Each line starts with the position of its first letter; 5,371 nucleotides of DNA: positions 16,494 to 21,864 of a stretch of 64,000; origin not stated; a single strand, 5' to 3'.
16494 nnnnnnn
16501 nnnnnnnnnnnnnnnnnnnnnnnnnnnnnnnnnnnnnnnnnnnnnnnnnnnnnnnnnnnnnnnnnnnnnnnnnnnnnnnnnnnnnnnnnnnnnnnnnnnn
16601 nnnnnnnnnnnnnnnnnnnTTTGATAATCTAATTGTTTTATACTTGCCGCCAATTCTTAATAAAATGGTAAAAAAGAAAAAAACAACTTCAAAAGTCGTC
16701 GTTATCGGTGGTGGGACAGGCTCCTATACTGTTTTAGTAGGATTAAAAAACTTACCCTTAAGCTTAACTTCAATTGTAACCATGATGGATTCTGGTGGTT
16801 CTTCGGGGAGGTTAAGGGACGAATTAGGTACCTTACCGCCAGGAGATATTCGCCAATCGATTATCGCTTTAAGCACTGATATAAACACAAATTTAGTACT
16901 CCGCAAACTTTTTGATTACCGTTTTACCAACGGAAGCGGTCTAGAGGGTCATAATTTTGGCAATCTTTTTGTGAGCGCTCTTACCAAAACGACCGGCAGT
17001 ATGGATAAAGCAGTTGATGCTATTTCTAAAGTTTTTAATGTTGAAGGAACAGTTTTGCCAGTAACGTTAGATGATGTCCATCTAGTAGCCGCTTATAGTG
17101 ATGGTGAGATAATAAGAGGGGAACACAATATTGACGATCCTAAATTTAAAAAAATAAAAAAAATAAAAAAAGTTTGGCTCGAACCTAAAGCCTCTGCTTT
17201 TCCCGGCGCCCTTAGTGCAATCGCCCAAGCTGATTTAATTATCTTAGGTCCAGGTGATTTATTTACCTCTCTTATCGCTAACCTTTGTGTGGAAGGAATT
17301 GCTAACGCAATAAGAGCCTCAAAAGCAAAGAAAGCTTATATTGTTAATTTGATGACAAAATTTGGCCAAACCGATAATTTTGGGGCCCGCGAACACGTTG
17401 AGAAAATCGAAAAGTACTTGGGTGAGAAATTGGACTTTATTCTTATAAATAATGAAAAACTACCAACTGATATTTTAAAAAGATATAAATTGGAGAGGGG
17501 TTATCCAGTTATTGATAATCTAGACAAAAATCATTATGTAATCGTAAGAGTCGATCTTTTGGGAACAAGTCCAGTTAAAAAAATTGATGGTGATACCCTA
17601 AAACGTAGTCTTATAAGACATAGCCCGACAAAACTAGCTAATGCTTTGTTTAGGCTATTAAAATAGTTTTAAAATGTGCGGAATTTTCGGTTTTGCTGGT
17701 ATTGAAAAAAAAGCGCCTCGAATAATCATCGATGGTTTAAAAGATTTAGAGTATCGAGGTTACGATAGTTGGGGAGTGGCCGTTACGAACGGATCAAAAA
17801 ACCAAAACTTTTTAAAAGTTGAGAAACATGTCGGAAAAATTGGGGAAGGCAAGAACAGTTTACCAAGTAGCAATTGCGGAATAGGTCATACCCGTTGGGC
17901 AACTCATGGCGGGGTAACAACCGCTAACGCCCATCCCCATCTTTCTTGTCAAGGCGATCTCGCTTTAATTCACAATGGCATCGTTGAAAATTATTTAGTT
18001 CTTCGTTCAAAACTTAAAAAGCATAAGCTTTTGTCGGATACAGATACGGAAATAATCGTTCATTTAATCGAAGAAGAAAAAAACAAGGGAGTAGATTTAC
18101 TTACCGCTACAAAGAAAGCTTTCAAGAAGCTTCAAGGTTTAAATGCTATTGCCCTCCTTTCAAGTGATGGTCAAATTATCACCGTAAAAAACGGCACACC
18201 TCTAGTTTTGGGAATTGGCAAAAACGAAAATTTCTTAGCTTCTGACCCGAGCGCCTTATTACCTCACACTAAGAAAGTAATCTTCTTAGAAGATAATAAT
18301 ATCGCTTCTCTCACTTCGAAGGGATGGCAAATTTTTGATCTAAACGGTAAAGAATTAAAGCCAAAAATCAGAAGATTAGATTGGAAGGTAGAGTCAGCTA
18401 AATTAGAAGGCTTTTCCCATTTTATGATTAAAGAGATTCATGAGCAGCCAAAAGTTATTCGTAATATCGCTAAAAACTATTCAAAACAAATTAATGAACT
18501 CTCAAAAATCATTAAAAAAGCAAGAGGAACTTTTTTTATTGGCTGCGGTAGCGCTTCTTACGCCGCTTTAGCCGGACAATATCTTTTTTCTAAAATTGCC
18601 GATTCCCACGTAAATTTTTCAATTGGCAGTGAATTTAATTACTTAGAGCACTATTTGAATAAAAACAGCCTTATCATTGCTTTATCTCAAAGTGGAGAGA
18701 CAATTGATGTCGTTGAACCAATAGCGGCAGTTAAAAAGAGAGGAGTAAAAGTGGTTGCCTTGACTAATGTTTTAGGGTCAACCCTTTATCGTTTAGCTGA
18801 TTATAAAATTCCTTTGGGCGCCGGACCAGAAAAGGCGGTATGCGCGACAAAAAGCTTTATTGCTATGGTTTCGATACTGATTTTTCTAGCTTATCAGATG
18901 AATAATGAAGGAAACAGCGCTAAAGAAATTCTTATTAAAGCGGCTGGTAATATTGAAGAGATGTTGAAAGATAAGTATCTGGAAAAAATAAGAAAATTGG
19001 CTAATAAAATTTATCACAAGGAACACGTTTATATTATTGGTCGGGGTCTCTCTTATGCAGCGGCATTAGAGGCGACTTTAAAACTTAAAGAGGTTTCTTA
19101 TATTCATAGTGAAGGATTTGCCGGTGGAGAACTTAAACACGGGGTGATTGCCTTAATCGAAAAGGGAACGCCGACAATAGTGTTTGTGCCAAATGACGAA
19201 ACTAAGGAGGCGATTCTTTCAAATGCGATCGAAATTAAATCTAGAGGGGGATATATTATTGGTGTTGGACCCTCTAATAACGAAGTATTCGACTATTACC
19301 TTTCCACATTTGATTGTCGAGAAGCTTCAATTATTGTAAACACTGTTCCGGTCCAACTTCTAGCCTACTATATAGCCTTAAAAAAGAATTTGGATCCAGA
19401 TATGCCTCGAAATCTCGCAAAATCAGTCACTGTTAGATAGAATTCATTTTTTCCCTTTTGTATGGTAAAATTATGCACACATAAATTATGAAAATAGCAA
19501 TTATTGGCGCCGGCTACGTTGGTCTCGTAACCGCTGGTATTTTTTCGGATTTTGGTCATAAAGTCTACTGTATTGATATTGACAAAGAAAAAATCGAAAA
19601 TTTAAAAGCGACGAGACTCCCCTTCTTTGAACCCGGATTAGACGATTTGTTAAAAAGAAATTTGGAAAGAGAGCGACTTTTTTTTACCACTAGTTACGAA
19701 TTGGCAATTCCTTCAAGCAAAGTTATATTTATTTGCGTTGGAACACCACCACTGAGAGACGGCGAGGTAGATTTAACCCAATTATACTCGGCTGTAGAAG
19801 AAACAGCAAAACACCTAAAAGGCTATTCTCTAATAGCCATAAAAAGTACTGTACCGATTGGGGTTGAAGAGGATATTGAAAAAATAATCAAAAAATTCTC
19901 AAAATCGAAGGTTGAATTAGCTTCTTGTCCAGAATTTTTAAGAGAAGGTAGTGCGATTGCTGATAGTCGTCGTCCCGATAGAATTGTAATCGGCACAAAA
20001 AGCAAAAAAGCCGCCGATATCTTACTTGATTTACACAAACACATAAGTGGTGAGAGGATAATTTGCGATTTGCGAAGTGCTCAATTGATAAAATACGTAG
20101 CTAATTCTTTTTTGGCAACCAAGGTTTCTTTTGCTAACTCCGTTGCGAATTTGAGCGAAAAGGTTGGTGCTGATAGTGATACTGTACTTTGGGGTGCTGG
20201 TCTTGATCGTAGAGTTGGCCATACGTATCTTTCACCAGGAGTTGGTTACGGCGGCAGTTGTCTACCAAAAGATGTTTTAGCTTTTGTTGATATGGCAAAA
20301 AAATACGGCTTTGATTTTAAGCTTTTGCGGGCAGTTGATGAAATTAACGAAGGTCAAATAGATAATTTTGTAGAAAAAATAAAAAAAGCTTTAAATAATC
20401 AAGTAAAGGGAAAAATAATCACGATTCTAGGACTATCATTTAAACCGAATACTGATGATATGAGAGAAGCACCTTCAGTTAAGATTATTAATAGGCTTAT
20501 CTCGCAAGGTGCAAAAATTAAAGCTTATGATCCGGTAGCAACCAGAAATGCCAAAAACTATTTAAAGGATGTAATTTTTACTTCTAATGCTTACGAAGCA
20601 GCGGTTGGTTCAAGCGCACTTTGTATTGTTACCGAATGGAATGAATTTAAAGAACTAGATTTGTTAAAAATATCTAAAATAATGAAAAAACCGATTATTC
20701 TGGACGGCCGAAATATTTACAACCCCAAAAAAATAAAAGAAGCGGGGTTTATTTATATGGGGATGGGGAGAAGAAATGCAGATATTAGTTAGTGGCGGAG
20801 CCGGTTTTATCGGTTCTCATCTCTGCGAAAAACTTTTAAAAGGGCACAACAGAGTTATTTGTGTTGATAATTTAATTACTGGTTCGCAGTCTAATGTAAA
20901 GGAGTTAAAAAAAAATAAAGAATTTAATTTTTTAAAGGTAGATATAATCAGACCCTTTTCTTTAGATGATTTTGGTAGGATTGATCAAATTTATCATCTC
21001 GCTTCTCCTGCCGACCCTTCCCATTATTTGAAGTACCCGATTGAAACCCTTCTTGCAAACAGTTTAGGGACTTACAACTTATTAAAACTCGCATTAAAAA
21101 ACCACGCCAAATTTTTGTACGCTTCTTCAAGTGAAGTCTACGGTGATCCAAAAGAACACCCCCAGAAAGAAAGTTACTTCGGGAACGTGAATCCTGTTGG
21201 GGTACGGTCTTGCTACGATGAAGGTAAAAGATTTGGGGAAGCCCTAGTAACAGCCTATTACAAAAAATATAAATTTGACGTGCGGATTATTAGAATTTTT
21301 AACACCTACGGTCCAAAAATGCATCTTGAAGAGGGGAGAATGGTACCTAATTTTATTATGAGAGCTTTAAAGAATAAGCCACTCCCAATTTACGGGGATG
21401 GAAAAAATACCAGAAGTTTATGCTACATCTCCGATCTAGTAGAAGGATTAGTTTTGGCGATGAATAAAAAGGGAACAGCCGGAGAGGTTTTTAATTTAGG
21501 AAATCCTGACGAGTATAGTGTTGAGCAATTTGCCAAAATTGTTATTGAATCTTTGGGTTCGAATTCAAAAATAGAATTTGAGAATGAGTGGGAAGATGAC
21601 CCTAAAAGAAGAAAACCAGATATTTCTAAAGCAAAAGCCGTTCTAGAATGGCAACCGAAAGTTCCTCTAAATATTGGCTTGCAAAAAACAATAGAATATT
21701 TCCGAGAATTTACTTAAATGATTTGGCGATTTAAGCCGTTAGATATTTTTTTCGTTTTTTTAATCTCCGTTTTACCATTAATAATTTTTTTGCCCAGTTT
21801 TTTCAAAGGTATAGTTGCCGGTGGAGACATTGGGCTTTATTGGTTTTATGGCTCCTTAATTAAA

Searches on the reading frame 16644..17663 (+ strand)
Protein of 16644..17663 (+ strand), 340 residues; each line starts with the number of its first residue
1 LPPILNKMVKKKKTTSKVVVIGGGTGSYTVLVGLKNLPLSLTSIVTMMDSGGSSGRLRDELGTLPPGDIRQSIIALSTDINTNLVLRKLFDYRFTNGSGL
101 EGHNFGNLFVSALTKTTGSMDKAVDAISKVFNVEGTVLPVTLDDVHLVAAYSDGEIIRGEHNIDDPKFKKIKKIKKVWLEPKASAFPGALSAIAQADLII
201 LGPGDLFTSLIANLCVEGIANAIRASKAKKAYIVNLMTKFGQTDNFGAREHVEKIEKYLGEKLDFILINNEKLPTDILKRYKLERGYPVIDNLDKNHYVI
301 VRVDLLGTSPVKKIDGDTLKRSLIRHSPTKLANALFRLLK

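Call 20: search_protein_families(library=ncbifam, proteins=[window:16644-17663:+], max_evalue=0.00001)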
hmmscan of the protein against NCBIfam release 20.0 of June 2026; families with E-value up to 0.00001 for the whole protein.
window:16644-17663:+ (340 aa): 3 families
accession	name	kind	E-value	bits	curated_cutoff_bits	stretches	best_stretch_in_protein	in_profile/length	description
TIGR01826.1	CofD_related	subfamily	1.7e-95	320.1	196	1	18-339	1-309/310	uridine diphosphate-N-acetylglucosamine-binding protein YvcK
TIGR04357.1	CofD_rel_GAK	hypoth_equivalog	4.3e-31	108.6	340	2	102-324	135-367/368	GAK system CofD-like protein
TIGR01819.1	F420_cofD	equivalog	5.2e-08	32.2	257.45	1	118-227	108-220/301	2-phospho-L-lactate transferase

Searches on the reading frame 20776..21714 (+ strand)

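Call 20: search_protein_families(library=ncbifam, proteins=[window:20776-21714:+], max_evalue=0.00001)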
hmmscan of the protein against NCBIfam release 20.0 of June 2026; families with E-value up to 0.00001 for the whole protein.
window:20776-21714:+ (313 aa): 23 families
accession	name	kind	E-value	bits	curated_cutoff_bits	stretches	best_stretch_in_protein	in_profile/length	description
TIGR01181.1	dTDP_gluc_dehyt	equivalog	8.8e-52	176.2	365.1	1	2-311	1-313/321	dTDP-glucose 4,6-dehydratase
TIGR01179.1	galE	equivalog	2.2e-39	135.2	262.3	1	2-306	1-322/332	UDP-glucose 4-epimerase GalE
TIGR04180.1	EDH_00030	hypoth_equivalog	3.8e-35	121.4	475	1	3-295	1-295/297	NAD-dependent 4,6-dehydratase LegB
NF007490.0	PRK10084.1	subfamily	1.3e-31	109.9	649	1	1-309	1-334/361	dTDP-glucose 4,6-dehydratase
NF011728.1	PRK15181.1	equivalog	7.2e-30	104.2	760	1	3-309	18-337/348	Vi polysaccharide biosynthesis UDP-N-acetylglucosaminuronic acid C-4 epimerase TviC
NF007582.0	PRK10217.1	equivalog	2.3e-29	102.6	698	1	2-309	3-331/355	dTDP-glucose 4,6-dehydratase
NF008872.0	PRK11908.1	equivalog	1.4e-28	99.9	294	1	2-311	3-337/349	bifunctional UDP-4-keto-pentose/UDP-xylose synthase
NF005998.1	PRK08125.1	equivalog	2e-28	99.2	777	1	2-309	317-649/649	bifunctional UDP-4-amino-4-deoxy-L-arabinose formyltransferase/UDP-glucuronic acid oxidase ArnA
TIGR02197.1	heptose_epim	equivalog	2e-27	96.2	274.6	1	3-270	1-270/316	ADP-glyceromanno-heptose 6-epimerase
NF007956.0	PRK10675.1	subfamily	9.1e-22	77.6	394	1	1-298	1-318/338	UDP-glucose 4-epimerase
NF047922.1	GDPFucSynFcl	equivalog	3.5e-20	72.7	500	1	3-310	5-302/308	GDP-L-fucose synthase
NF008360.0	PRK11150.1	equivalog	3.1e-17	62.7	452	1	3-263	2-257/310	ADP-glyceromanno-heptose 6-epimerase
TIGR02622.1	CDP_4_6_dhtase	equivalog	1.5e-12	47.3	278.45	1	2-311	6-332/352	CDP-glucose 4,6-dehydratase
TIGR01746.1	Thioester-redct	subfamily_domain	4.2e-11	42.7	213.35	1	69-275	89-295/371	thioester reductase domain-containing protein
TIGR03466.1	HpnA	hypoth_equivalog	1.2e-10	40.8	367.65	1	1-245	1-232/327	hopanoid-associated sugar epimerase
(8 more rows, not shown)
